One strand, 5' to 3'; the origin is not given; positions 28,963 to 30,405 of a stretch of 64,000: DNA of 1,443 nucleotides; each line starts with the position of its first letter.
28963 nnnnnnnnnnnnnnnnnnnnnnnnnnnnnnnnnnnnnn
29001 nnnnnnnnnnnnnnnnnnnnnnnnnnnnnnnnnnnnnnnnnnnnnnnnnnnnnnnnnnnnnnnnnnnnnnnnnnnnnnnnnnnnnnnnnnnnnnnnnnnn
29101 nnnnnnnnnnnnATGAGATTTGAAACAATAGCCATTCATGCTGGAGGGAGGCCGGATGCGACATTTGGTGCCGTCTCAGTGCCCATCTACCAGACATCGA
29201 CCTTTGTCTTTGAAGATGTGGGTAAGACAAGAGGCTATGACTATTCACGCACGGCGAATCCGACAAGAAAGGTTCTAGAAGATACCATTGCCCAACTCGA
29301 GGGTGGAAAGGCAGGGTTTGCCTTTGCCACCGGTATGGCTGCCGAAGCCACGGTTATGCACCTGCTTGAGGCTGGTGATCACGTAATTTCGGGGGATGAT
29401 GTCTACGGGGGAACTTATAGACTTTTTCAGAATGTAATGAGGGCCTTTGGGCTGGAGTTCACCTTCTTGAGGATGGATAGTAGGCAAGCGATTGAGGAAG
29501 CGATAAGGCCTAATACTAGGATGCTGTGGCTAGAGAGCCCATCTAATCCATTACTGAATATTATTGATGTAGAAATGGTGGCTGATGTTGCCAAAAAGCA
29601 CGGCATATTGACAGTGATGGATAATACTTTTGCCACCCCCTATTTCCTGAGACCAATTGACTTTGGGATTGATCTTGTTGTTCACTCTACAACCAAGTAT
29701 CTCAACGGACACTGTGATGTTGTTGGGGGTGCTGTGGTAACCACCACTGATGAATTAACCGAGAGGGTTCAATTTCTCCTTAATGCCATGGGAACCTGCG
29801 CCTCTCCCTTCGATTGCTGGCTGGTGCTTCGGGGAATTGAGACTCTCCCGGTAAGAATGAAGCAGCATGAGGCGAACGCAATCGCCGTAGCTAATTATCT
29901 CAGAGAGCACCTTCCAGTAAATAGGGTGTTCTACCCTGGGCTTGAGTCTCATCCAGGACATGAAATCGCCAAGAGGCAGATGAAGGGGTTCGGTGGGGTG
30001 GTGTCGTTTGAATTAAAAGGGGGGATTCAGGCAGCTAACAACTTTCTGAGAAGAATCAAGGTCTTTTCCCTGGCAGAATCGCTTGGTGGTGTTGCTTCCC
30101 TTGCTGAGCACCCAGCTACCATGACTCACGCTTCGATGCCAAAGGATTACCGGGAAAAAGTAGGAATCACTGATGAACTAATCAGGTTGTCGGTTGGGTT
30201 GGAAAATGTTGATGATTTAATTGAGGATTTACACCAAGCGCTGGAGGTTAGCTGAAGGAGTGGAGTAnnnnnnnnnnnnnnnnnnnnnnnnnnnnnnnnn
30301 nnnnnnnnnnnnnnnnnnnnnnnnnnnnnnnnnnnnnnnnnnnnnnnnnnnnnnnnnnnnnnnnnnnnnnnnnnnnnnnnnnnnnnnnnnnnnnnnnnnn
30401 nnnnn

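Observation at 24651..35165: Sulfur-trafficking super-cluster: Rrf2 + E1-like + two desulfurases + CysK/CysE + transsulfuration + ThrC-like + NIL + IscU + Thi4 + GG-carrier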

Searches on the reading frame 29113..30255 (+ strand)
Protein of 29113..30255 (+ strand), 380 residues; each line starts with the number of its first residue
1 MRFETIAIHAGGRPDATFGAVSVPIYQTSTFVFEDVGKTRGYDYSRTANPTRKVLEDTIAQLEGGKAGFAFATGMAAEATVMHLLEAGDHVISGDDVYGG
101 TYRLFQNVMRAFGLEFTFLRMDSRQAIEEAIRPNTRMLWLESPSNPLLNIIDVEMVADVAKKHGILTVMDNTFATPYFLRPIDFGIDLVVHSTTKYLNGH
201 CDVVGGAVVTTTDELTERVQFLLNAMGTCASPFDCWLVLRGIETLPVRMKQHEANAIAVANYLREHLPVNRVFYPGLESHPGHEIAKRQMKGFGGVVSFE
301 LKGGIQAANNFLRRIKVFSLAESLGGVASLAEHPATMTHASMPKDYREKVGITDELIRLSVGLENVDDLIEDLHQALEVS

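Call 3: search_protein_families(library=pfam, proteins=[window:29113-30255:+], max_evalue=0.01)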
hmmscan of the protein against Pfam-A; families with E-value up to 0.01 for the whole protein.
window:29113-30255:+ (380 aa): 3 families
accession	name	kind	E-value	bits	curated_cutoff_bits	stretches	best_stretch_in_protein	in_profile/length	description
PF01053.26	Cys_Met_Meta_PP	-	1.3e-160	534.5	27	1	4-378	1-381/381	Cys/Met metabolism PLP-dependent enzyme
PF00266.25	Aminotran_5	-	1.4e-05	24.7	21.5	1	75-199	72-204/371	Aminotransferase class-V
PF00155.27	Aminotran_1_2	-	5e-05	23.1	19.7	1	85-177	88-192/361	Aminotransferase class I and II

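Call 6: search_protein_families(library=ncbifam, proteins=[window:29113-30255:+], max_evalue=0.00001)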
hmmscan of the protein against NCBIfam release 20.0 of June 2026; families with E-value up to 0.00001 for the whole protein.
window:29113-30255:+ (380 aa): 47 families (the best 25 are shown)
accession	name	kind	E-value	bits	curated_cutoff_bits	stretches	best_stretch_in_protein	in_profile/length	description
NF005810.0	PRK07671.1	equivalog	1.1e-153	511.7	594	1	1-378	1-377/377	bifunctional cystathionine gamma-lyase/homocysteine desulfhydrase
NF005871.0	PRK07811.1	equivalog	1.6e-152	507.7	513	1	2-378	12-387/389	cystathionine gamma-synthase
NF004821.0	PRK06176.1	equivalog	7.4e-151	502.3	642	1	1-378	1-377/380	cystathionine gamma-synthase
NF005976.0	PRK08064.1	equivalog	4.4e-140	467.1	627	1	3-378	7-381/390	cystathionine beta-lyase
TIGR01328.1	met_gam_lyase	equivalog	2.2e-132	441.6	549.7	1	1-378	2-389/391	methionine gamma-lyase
TIGR02080.1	O_succ_thio_ly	equivalog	7.3e-132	439.7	504.55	1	3-378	4-380/382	cystathionine gamma-synthase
NF006095.0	PRK08247.1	equivalog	4.2e-123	410.8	585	1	3-378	6-364/369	methionine biosynthesis PLP-dependent protein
NF006450.0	PRK08776.1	equivalog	1.7e-121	405.8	730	1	5-378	15-389/405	O-succinylhomoserine (thiol)-lyase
NF006003.0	PRK08133.1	equivalog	8.3e-121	403.4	522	1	2-378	11-395/396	O-succinylhomoserine sulfhydrylase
NF005263.0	PRK06767.1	equivalog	1.2e-120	403.1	617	1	2-378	5-384/392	methionine gamma-lyase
TIGR01326.1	OAH_OAS_sulfhy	subfamily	1e-118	396.7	495.1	2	2-211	1-219/418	O-acetylhomoserine aminocarboxypropyltransferase/cysteine synthase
NF004876.0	PRK06234.1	subfamily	1.5e-118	396.3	666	1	2-378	8-396/400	methionine gamma-lyase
NF005695.0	PRK07503.1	equivalog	2.1e-118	395.5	666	1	3-378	10-395/403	methionine gamma-lyase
NF006463.0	PRK08861.1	equivalog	1.7e-115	386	670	1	4-378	7-382/388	O-succinylhomoserine (thiol)-lyase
TIGR01329.1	cysta_beta_ly_E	equivalog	1.2e-114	382.9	487.5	1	10-378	8-379/383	cystathionine beta-lyase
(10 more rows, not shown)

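Call 68: search_solved_structures(query=window:29113-30255:+, max_evalue=1e-60, show_alignments=0)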
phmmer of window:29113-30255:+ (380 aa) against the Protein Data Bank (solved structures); distinct sequences matched with E-value up to 1e-60: 75 (the best 60 are shown).
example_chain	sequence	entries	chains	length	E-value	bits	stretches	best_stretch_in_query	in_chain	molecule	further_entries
6k1n_A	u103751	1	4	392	5.6e-136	456.2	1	3-377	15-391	Cystathionine gamma-lyase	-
6k1m_A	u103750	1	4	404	6.3e-136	456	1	3-377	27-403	Cystathionine gamma-lyase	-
6k1o_A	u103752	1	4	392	1.5e-135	454.8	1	3-377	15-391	Cystathionine gamma-lyase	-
4ixs_A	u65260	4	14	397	4.3e-135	453.3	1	3-377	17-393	Cystathionine gamma-lyase-like protein | Cystathionine gamma-lyase-like protein, LYS201A modified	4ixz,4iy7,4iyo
3e6g_A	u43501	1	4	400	4.4e-135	453.3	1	3-377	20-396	Cystathionine gamma-lyase-like protein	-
6k1l_A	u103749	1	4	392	5.3e-135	453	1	3-377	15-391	Cystathionine gamma-lyase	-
7ba4_A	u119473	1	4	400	1.1e-132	445.3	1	3-377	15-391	Cystathionine gamma-lyase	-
4l0o_H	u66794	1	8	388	9.4e-131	439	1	1-377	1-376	Cystathionine gamma-synthase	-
6cja_A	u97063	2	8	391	1.6e-130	438.3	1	2-377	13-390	Cystathionine beta-lyase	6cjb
8sf4_A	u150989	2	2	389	1.5e-126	425.2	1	3-378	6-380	Cystathionine gamma-lyase | Cystathionine gamma-synthase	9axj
7d7o_A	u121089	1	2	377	2.1e-126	424.7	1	1-377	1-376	Bifunctional cystathionine gamma-lyase/homocysteine desulfhydrase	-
9j7q_A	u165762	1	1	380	7.9e-121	406.4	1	4-378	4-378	Cystathionine gamma-synthase homolog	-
6kgz_A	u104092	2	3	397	9.2e-121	406.1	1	4-378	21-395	Cystathionine gamma-lyase | Cystathionine gamma lyase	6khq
9xlu_A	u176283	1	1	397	9.3e-121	406.1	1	4-378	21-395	Cystathionine gamma-synthase homolog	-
7mcb_H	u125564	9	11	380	1.1e-120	405.9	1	5-378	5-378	Bifunctional cystathionine gamma-lyase/homocysteine desulfhydrase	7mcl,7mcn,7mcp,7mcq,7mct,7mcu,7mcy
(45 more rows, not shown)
